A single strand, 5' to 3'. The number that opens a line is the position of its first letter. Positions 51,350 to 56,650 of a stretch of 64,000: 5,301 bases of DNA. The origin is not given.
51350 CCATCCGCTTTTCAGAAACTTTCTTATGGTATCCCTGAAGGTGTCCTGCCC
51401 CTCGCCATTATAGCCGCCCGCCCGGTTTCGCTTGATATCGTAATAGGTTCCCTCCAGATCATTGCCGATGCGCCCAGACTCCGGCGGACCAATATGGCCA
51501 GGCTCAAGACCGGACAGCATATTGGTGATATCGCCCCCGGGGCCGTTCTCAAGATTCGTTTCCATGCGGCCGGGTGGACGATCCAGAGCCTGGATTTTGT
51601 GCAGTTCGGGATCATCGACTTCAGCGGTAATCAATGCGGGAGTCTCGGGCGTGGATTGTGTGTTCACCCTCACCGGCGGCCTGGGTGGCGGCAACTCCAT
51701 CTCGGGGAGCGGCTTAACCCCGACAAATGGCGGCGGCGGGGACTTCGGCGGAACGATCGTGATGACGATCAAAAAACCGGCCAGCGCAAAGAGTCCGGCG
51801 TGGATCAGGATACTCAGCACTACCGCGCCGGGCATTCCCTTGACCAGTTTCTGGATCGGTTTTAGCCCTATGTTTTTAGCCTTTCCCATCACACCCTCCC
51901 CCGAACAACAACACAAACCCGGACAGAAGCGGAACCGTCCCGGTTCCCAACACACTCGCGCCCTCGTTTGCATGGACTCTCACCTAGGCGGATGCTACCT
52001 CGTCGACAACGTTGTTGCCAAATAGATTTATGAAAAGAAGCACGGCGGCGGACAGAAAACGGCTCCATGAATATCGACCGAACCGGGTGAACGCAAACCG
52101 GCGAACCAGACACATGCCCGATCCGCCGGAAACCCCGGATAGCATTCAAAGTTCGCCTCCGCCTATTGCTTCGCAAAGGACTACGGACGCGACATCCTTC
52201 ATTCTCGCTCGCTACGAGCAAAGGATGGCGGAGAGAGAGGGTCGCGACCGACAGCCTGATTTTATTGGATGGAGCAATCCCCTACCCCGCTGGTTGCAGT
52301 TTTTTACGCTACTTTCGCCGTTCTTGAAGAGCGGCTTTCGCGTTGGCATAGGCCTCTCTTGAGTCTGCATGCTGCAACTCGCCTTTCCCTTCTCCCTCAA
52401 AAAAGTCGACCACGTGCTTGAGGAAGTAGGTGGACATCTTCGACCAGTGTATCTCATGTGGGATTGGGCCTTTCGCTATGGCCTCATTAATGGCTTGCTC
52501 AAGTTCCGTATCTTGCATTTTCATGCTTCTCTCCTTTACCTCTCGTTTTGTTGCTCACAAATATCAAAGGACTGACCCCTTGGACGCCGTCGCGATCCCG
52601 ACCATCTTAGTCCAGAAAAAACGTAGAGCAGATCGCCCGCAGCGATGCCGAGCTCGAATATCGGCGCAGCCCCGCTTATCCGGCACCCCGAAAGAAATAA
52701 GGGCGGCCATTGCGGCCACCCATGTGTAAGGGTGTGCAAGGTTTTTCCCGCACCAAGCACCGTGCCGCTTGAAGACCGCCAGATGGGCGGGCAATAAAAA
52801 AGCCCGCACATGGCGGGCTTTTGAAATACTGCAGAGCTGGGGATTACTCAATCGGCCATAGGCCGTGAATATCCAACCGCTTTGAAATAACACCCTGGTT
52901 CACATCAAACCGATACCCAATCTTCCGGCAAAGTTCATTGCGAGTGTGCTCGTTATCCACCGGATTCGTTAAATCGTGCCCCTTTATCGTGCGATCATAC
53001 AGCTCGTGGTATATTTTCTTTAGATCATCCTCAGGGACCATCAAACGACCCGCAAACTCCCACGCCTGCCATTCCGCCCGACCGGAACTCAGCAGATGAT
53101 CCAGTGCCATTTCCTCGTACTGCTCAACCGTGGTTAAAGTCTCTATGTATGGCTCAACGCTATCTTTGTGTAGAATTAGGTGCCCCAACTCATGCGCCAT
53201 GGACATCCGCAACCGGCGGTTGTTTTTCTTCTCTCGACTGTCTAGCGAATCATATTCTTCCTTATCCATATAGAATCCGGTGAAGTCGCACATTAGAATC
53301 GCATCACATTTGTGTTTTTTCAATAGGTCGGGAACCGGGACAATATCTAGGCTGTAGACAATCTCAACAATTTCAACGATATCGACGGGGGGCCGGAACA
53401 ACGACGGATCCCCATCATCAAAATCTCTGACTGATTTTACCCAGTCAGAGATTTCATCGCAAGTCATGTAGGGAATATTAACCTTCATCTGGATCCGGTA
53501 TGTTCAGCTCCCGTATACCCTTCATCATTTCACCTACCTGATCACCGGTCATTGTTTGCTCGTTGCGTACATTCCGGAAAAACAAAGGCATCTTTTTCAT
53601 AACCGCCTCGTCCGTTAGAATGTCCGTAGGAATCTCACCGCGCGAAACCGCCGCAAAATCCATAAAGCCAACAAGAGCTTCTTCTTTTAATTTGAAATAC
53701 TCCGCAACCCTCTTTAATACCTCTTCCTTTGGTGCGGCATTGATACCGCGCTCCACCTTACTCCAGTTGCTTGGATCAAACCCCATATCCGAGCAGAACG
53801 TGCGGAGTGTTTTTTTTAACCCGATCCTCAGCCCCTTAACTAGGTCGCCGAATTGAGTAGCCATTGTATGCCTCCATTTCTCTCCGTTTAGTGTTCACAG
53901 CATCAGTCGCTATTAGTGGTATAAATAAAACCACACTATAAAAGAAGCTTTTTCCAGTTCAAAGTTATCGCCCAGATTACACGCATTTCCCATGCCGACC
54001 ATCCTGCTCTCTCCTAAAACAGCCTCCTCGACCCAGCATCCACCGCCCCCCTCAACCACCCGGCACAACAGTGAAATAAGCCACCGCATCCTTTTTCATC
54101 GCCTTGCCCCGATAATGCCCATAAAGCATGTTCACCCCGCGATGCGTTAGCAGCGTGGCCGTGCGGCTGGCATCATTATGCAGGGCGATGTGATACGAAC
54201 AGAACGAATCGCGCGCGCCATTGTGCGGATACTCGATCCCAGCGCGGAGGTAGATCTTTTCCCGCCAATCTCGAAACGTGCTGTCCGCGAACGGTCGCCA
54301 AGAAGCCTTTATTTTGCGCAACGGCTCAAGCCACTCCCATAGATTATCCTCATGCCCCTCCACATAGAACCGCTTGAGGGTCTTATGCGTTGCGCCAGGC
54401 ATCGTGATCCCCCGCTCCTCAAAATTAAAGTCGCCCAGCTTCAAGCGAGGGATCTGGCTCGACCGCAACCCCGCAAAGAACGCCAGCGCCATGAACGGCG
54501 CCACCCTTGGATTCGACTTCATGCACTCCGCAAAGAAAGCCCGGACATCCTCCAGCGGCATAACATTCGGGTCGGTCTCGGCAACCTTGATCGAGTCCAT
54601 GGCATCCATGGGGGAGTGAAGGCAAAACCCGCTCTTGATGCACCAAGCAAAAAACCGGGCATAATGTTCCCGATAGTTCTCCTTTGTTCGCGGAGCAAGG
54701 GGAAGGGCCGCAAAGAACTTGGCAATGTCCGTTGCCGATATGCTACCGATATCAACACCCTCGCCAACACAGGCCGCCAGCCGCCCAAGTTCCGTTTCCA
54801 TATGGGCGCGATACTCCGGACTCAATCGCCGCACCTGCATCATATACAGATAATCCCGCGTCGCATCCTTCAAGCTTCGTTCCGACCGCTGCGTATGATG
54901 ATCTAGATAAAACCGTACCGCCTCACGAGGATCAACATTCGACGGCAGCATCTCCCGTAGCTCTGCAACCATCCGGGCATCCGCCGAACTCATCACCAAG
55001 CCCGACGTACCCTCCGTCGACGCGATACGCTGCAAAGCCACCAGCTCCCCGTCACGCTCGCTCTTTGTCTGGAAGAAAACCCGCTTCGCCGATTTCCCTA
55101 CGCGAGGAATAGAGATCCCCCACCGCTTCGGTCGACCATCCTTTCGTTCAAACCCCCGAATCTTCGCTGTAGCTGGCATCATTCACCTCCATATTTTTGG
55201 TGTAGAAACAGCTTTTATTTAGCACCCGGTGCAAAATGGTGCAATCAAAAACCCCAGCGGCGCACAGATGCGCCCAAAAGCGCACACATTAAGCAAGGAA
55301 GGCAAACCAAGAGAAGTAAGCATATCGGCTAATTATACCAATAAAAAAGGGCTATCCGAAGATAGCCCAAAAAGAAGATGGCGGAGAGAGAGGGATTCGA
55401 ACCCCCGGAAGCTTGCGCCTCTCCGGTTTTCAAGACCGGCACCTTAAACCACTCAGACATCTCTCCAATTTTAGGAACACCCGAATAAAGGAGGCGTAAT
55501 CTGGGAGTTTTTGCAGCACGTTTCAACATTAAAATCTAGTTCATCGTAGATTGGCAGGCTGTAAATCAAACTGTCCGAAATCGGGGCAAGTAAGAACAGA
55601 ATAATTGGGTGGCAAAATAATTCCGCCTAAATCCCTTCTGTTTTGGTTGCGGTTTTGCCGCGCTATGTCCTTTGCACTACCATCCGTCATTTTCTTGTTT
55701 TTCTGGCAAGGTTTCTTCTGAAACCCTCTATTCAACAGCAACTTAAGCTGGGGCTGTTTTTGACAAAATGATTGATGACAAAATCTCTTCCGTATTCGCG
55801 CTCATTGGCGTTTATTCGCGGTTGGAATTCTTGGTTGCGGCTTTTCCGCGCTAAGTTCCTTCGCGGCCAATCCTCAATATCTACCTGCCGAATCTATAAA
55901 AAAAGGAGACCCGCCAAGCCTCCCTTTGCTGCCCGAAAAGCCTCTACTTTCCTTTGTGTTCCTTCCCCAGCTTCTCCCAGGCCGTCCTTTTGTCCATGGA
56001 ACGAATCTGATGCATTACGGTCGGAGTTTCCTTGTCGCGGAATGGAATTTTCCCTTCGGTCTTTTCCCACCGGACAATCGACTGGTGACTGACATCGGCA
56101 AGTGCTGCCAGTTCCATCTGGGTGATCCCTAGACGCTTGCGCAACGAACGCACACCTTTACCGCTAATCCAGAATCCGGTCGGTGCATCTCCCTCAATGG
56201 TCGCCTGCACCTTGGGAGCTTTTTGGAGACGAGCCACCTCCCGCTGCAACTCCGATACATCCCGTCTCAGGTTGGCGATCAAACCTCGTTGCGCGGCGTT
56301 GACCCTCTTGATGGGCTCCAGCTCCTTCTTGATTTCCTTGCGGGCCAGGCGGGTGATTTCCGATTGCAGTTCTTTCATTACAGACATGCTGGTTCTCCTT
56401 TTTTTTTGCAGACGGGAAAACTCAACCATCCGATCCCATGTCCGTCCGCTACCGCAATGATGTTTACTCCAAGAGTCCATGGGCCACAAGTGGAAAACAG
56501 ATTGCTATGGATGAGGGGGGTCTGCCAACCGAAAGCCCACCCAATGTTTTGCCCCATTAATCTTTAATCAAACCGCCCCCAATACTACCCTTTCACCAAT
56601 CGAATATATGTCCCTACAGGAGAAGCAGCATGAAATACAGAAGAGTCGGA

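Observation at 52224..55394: Minimal 3.15-kb integrative element at tRNA-Ser(TGA): integrase, HTH/ImmA-IrrE switch and one small ORF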

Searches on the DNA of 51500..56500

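Call 11: search_rna_families(source=window, start=51500, end=56500, threshold=evalue, max_evalue=1)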
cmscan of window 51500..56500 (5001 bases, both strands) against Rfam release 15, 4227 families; matches with E-value up to 1: 4.
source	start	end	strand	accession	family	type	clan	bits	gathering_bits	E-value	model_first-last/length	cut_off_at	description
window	55382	55466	-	RF00005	tRNA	Gene; tRNA;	CL00001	53.2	29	1e-09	1-71/71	no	tRNA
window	55382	55431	+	RF04351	Plastid-psbl-rps4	Cis-reg;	-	30.1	68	0.0021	1-53/53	no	Plastid-psbl-rps4 3UTR RNA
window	52769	52820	+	RF02236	asX2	Gene; sRNA;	-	28.1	70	0.019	1-87/87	no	Xanthomonas sRNA asX2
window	52794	52881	-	RF00513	Trp_leader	Cis-reg; leader;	-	25.5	41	0.056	1-100/100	no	Tryptophan operon leader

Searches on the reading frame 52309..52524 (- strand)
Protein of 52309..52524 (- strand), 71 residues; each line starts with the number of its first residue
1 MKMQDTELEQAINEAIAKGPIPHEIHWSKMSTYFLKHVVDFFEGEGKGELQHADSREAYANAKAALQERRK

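Call 6: search_protein_families(library=pfam, proteins=[window:52309-52524:-], max_evalue=0.1)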
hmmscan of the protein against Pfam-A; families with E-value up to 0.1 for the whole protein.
window:52309-52524:- (71 aa): 0 families

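Call 8: search_protein_families(library=padloc, proteins=[window:52309-52524:-], max_evalue=0.1)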
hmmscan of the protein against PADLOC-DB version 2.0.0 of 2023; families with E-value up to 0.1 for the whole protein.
window:52309-52524:- (71 aa): 0 families

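Call 9: search_protein_families(library=phrogs, proteins=[window:52309-52524:-], max_evalue=0.1)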
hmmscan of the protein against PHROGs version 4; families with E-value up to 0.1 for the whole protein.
window:52309-52524:- (71 aa): 0 families

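Call 10: search_protein_families(library=ncbifam, proteins=[window:52309-52524:-], max_evalue=0.1)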
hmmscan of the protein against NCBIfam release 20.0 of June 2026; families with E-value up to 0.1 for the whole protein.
window:52309-52524:- (71 aa): 1 family
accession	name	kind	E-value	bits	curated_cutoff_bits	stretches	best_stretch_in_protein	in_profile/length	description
NF006180.0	PRK08313.1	subfamily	0.06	12.2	514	1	2-59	19-76/389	thiolase domain-containing protein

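Call 21: find_homologous_proteins(query=window:52309-52524:-, max_evalue=0.01)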
Query window:52309-52524:- (71 aa): 5 proteins with E <= 0.01 among 5 candidates.
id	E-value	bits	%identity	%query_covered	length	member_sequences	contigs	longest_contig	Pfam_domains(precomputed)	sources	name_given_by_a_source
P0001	1.2e-34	135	91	97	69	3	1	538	-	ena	-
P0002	1.2e-32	128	86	97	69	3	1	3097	-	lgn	-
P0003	5.6e-31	123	79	100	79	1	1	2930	-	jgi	jgi:hypothetical protein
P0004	1.6e-30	122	80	97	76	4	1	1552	-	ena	-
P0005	1.1e-27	113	75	97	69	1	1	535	-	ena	-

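Call 22: find_encoding_contigs(protein=P0002, flank=10000)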
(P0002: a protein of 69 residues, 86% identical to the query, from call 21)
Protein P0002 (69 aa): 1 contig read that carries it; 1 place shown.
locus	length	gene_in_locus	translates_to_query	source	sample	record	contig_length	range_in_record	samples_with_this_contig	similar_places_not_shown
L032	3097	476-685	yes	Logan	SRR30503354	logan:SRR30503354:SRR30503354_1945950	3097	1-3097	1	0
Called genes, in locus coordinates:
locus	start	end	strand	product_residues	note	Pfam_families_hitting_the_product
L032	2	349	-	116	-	?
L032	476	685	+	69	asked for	-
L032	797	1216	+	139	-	-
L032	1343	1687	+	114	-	-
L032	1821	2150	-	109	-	PF01329:Pterin_4a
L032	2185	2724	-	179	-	PF00857:Isochorismatase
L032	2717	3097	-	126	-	?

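Call 23: find_encoding_contigs(protein=P0003, flank=10000)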
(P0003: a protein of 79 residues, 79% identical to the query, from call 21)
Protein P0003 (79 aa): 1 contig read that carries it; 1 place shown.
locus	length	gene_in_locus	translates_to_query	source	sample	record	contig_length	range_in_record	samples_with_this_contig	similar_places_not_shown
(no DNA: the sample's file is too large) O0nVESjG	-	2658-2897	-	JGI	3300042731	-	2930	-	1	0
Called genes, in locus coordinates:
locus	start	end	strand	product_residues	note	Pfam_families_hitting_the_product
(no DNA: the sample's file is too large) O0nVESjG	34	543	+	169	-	-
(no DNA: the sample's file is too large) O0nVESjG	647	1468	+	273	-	PF04402:SIMPL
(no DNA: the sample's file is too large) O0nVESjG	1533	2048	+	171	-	PF13828:DUF4190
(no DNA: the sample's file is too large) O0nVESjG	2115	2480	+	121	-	-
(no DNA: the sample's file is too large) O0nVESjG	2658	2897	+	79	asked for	-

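Call 24: find_encoding_contigs(protein=P0004, flank=10000)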
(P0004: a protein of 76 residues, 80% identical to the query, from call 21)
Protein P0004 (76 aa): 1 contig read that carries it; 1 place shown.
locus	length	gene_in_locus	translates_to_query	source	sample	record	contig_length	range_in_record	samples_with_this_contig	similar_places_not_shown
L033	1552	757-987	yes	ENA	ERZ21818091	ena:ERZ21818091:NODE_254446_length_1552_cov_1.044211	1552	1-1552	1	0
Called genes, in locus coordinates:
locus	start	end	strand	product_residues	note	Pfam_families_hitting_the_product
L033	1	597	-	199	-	?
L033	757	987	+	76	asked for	-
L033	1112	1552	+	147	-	?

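Call 56: find_related_loci(query=window:52309-52524:-, collection=viral_contigs, flank=10000)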
Query window:52309-52524:- (71 aa) in viral_contigs; peptide patterns used: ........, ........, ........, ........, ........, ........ (x = any residue, [..] = any of these).
14 stretches matched a pattern, but none encodes a relative of the query by tblastn (E <= 1e-3).

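Call 84: predict_structure(alignment_id=A6)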
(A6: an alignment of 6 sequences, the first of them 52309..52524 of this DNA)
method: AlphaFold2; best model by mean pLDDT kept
length: 71 residues; sequences in the alignment: 6
mean_pLDDT: 80.7   pTM: 0.57
mean pLDDT of the five models: 80.7, 78.1, 77.2, 74.4, 74.3
residues with pLDDT >= 90: 33; 70-90: 19; 50-70: 13; < 50: 6
segments of 3 or more residues with pLDDT < 50: 20-23
pLDDT, mean of each block of 10 residues (from residue 1): 65 64 68 94 94 90 90 69
secondary structure, 60 per line:
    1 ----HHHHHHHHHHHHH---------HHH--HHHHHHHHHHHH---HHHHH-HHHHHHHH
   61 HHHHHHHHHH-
elements in order: H5-17 H32-43 H47-51 H53-70

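Call 88: fold_search(model_id=the predicted structure, library=pdb)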
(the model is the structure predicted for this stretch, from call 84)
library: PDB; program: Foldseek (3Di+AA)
matches with E <= 10: 25; with E <= 0.001: 0
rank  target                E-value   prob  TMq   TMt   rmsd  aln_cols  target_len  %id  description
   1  7m4v_X                3.6e+00  0.23  0.39  0.45   5.7        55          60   22  A. baumannii Ribosome-Eravacycline complex: 50S (released 2021-05-19)
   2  2yxy                  3.9e+00  0.10  0.29  0.21   5.6        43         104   14  Crystarl structure of Hypothetical conserved protein, GK0453 (released 2007-10-30)
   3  8hku_L29P             4.1e+00  0.28  0.46  0.50   3.7        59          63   17  Cryo-EM Structures and Translocation Mechanism of Crenarchaeota Ribosome (released 2023-08-16)
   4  4v8a_A2               4.7e+00  0.11  0.41  0.41  11.2        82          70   17  The structure of thermorubin in complex with the 70S ribosome from Thermus thermophilus. (released 2014-07-09)
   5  6gsl_K8               5.3e+00  0.13  0.45  0.46  10.5        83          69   18  Structure of T. thermophilus 70S ribosome complex with mRNA, tRNAfMet and cognate tRNAArg in the A-site (released 2018-07-04)
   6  2p06_A                5.3e+00  0.06  0.30  0.26  14.6        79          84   20  Crystal structure of a predicted coding region AF_0060 from Archaeoglobus fulgidus DSM 4304 (released 2007-03-27)
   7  1sf9                  6.0e+00  0.12  0.43  0.29   7.8        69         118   20  Crystal Structure of Bacillus subtilis YfhH Protein : Putative Transcriptional Regulator (released 2004-02-24)
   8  7ohp_h                6.4e+00  0.25  0.47  0.32   2.9        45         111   13  Nog1-TAP associated immature ribosomal particles from S. cerevisiae after rpL25 expression shut down, population A (released 2021-11-03)
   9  9h90_o                6.4e+00  0.13  0.44  0.37   9.4        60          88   10  Cryo-EM structure of the Vibrio natrigens 30S ribosomal subunit in complex with spectinomycin. (released 2025-05-21)
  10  8tt3_H                6.4e+00  0.03  0.20  0.09  12.0        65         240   29  S. thermodepolymerans KpsM-KpsE in Glycolipid 2 state with rigid body fitted KpsT (released 2024-04-17)
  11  1orj_D                6.8e+00  0.09  0.35  0.22   8.5        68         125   12  FLAGELLAR EXPORT CHAPERONE (released 2003-09-16)
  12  5ie9_D                7.7e+00  0.08  0.37  0.31  12.5        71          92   11  Crystal structure of the Bacillus-conserved MazG protein, a nucleotide pyrophosphohydrolase (released 2016-03-30)
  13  4v47_AW               8.2e+00  0.13  0.40  0.46   3.7        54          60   15  Real space refined coordinates of the 30S and 50S subunits fitted into the low resolution cryo-EM map of the EF-G.GTP (released 2014-07-09)
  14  4iwb_A                8.2e+00  0.12  0.35  0.17   3.7        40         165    5  Novel Fold of FliC/FliS Fusion Protein (released 2013-12-11)
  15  1ory_A                8.2e+00  0.08  0.35  0.23   7.7        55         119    7  FLAGELLAR EXPORT CHAPERONE IN COMPLEX WITH ITS COGNATE BINDING PARTNER (released 2003-09-16)
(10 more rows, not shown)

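Call 95: search_protein_representatives(alignment_id=A6)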
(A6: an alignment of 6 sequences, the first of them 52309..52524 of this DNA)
Query: 6 sequences, 71 profile positions. Proteins with E-value up to 0.001 (for the whole library): 6; up to 1e-10: 3; up to 1e-30: 0. The best 6 are listed.
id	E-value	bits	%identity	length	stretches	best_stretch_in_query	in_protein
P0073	1.2e-25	105.4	-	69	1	3-69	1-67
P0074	4.1e-14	68.5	-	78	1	9-69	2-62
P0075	4.0e-13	65.3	-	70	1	3-70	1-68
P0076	7.1e-07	45.3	-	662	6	39-62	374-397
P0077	9.0e-05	38.5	-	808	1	35-51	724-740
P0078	2.2e-04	37.3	-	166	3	18-41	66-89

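Call 114: fold_search(model_id=the predicted structure, library=viral)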
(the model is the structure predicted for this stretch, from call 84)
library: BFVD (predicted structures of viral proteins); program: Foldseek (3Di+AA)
matches with E <= 10: 144; with E <= 0.001: 0
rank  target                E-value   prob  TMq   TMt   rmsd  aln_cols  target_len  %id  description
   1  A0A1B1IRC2            1.4e-01  1.00  0.56  0.77   1.9        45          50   31  (no name in the UniProt tables at hand)
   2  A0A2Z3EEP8            2.7e-01  0.28  0.28  0.26   9.7        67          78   19  (no name in the UniProt tables at hand)
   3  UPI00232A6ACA         4.8e-01  0.69  0.45  0.23  11.3        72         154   11  (no name look-up for this kind of identifier)
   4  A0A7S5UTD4            6.6e-01  0.87  0.52  0.43   4.2        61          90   18  Uncharacterized protein [Rhizobium phage RHph_Y68]
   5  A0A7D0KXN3            8.5e-01  0.38  0.45  0.11   9.1        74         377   18  (no name in the UniProt tables at hand)
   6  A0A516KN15            9.6e-01  0.60  0.47  0.39   8.4        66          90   15  Uncharacterized protein [Bacillus phage vB_BmeM-Goe8]
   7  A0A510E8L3            1.2e+00  0.23  0.27  0.31   5.1        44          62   14  (no name in the UniProt tables at hand)
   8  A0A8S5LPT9            1.2e+00  0.82  0.50  0.59   3.0        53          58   19  Uncharacterized protein [Siphoviridae sp. ctoiW10]
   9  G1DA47                1.4e+00  0.69  0.51  0.60   4.6        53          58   17  Uncharacterized protein [Mycobacterium phage BPBiebs31]
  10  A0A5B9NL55            1.9e+00  0.38  0.52  0.41   9.6        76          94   20  (no name in the UniProt tables at hand)
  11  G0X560                1.9e+00  0.14  0.31  0.31   6.7        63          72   13  Uncharacterized protein [Salmonella phage 7-11]
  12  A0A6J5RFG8            2.0e+00  0.72  0.52  0.19   3.6        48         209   21  Uncharacterized protein [uncultured Caudovirales phage]
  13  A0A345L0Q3            2.0e+00  0.63  0.49  0.68   2.2        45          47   11  Uncharacterized protein [Mycobacterium phage Steamy]
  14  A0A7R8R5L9            2.0e+00  0.38  0.46  0.19   4.2        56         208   18  (no name in the UniProt tables at hand)
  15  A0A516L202            2.2e+00  0.41  0.50  0.53  10.6        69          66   16  (no name in the UniProt tables at hand)
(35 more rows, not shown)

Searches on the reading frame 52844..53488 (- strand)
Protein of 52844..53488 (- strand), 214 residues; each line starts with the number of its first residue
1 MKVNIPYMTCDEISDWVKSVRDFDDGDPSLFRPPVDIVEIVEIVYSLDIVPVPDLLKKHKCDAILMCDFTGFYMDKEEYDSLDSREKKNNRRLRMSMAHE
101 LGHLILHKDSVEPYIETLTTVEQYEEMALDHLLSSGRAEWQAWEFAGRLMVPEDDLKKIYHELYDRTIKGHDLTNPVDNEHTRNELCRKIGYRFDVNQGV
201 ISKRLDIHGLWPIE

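Call 6: search_protein_families(library=pfam, proteins=[window:52844-53488:-], max_evalue=0.1)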
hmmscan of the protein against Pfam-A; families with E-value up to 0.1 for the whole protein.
window:52844-53488:- (214 aa): 2 families
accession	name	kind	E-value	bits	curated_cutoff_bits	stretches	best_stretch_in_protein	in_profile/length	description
PF06114.19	Peptidase_M78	-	2.2e-07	31.2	22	1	90-163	39-99/123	IrrE N-terminal-like domain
PF25426.1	AAA_lid_BCS1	-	0.07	13.5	27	0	69-117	8-57/60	Mitochondrial chaperone BCS1-like, ATPase lid domain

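Call 8: search_protein_families(library=padloc, proteins=[window:52844-53488:-], max_evalue=0.1)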
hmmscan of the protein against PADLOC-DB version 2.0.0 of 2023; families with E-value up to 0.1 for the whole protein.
window:52844-53488:- (214 aa): 15 families
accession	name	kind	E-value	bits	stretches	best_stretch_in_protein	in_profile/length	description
PDLC04141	capP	-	6e-11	40.3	1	61-160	43-122/242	capP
PDLC03948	RmrA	-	9.5e-08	29.3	1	82-167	196-264/397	-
PDLC03947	RmrA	-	8.2e-07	26.2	1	84-128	199-243/383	-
PDLC03952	RmrA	-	1.1e-06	25.8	1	78-128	206-255/395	-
PDLC03951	RmrA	-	1.3e-06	25.7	1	85-157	197-253/400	-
PDLC03954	RmrA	-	2.9e-06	24.5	1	86-154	201-255/380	-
PDLC03944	RmrA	-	3.4e-06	24.4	1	75-156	181-248/384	-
PDLC03945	RmrA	-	5.3e-06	23.9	1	86-163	201-263/394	-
PDLC03949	RmrA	-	1.2e-05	22.4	1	87-158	183-233/363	-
PDLC03946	RmrA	-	1.7e-05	21.8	1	71-164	170-241/357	-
PDLC03953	RmrA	-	2.2e-05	21.8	1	91-159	206-252/373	-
PDLC03943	RmrA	-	2.4e-05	21.6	1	87-109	186-208/370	-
PDLC03955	RmrA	-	2.7e-05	21.6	1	85-110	206-231/371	-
PDLC03956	RmrA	-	0.00027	18.1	1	82-122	195-236/399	-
PDLC03950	RmrA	-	0.0044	14.1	1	72-111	177-214/369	-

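Call 9: search_protein_families(library=phrogs, proteins=[window:52844-53488:-], max_evalue=0.1)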
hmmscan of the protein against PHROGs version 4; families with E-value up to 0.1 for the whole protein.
window:52844-53488:- (214 aa): 5 families
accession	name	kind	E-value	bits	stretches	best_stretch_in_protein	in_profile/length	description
phrog_87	-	other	2.6e-09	38.2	1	86-168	78-143/227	metallo-protease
phrog_2439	-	transcription regulation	2.1e-08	34.4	1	86-160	190-249/367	transcriptional regulator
phrog_1914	-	unknown function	1.1e-06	29.5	1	34-160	29-151/222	-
phrog_19315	-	unknown function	0.00096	19.3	1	86-159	88-153/348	-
phrog_1516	-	unknown function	0.0031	18.1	1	67-158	61-147/227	-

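Call 10: search_protein_families(library=ncbifam, proteins=[window:52844-53488:-], max_evalue=0.1)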
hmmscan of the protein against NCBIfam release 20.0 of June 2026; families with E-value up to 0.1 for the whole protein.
window:52844-53488:- (214 aa): 1 family
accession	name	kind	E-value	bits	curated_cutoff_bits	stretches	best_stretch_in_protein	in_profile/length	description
NF052239.1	antitox_spr1629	equivalog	1.4e-05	24.4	335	1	85-163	201-263/377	spr1629 family repressor/antitoxin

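Call 54: find_related_loci(query=window:52844-53488:-, collection=viral_contigs, flank=10000)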
Query window:52844-53488:- (214 aa) in viral_contigs; peptide patterns used: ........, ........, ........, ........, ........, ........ (x = any residue, [..] = any of these).
18 stretches matched a pattern, but none encodes a relative of the query by tblastn (E <= 1e-3).

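Call 75: find_homologous_proteins(query=window:52844-53488:-, max_evalue=1e-20)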
Query window:52844-53488:- (214 aa): 2 proteins with E <= 1e-20 among 94 candidates.
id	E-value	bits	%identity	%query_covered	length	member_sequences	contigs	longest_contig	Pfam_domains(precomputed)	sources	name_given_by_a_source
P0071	1.1e-143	495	100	100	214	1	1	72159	PF06114.20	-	-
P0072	2.1e-94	333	67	99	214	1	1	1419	PF06114.20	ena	-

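Call 104: find_encoding_contigs(protein=P0072, flank=10000, max_places=3)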
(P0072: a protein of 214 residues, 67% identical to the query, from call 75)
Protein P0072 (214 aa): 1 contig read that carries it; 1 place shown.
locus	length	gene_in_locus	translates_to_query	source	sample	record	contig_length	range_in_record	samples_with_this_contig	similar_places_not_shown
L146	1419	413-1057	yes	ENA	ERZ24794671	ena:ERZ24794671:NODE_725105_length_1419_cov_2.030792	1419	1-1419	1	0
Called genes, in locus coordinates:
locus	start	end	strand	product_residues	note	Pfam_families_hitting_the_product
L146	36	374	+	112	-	-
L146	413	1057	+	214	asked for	PF06114:Peptidase_M78 (weak)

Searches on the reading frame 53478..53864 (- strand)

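Call 6: search_protein_families(library=pfam, proteins=[window:53478-53864:-], max_evalue=0.1)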
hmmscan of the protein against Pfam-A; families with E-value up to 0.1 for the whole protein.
window:53478-53864:- (128 aa): 3 families
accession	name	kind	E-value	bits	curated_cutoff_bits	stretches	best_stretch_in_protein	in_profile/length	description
PF13560.12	HTH_31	-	2.7e-07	31.2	27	1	4-62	1-59/64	Helix-turn-helix domain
PF12844.13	HTH_19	-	7.8e-07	29.3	30.2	1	8-64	3-58/64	Helix-turn-helix domain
PF01381.28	HTH_3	-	0.016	15.7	23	1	13-62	5-53/55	Helix-turn-helix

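Call 8: search_protein_families(library=padloc, proteins=[window:53478-53864:-], max_evalue=0.1)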
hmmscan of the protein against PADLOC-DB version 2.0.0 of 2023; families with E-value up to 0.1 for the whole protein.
window:53478-53864:- (128 aa): 1 family
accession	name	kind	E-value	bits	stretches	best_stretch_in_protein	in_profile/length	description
PDLC02926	HTH_VI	-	0.0012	17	1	5-67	2-63/92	-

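Call 9: search_protein_families(library=phrogs, proteins=[window:53478-53864:-], max_evalue=0.1)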
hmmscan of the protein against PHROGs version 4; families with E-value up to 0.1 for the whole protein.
window:53478-53864:- (128 aa): 4 families
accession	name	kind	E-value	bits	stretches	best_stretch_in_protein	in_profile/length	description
phrog_8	-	transcription regulation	1.2e-05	25.9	1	5-113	77-179/346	transcriptional regulator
phrog_32768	-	unknown function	0.014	15.1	1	3-88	8-92/446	-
phrog_2967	-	transcription regulation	0.032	14.7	1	12-68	18-73/225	transcriptional regulator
phrog_33502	-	unknown function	0.089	13.5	0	3-57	112-165/190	-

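Call 10: search_protein_families(library=ncbifam, proteins=[window:53478-53864:-], max_evalue=0.1)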
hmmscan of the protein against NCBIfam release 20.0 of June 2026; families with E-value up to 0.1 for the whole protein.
window:53478-53864:- (128 aa): 1 family
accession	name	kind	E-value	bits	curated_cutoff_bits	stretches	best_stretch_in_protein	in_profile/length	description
NF041951.1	phage_RstR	subfamily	0.038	14.3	80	1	5-66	3-63/108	RstR family transcriptional repressor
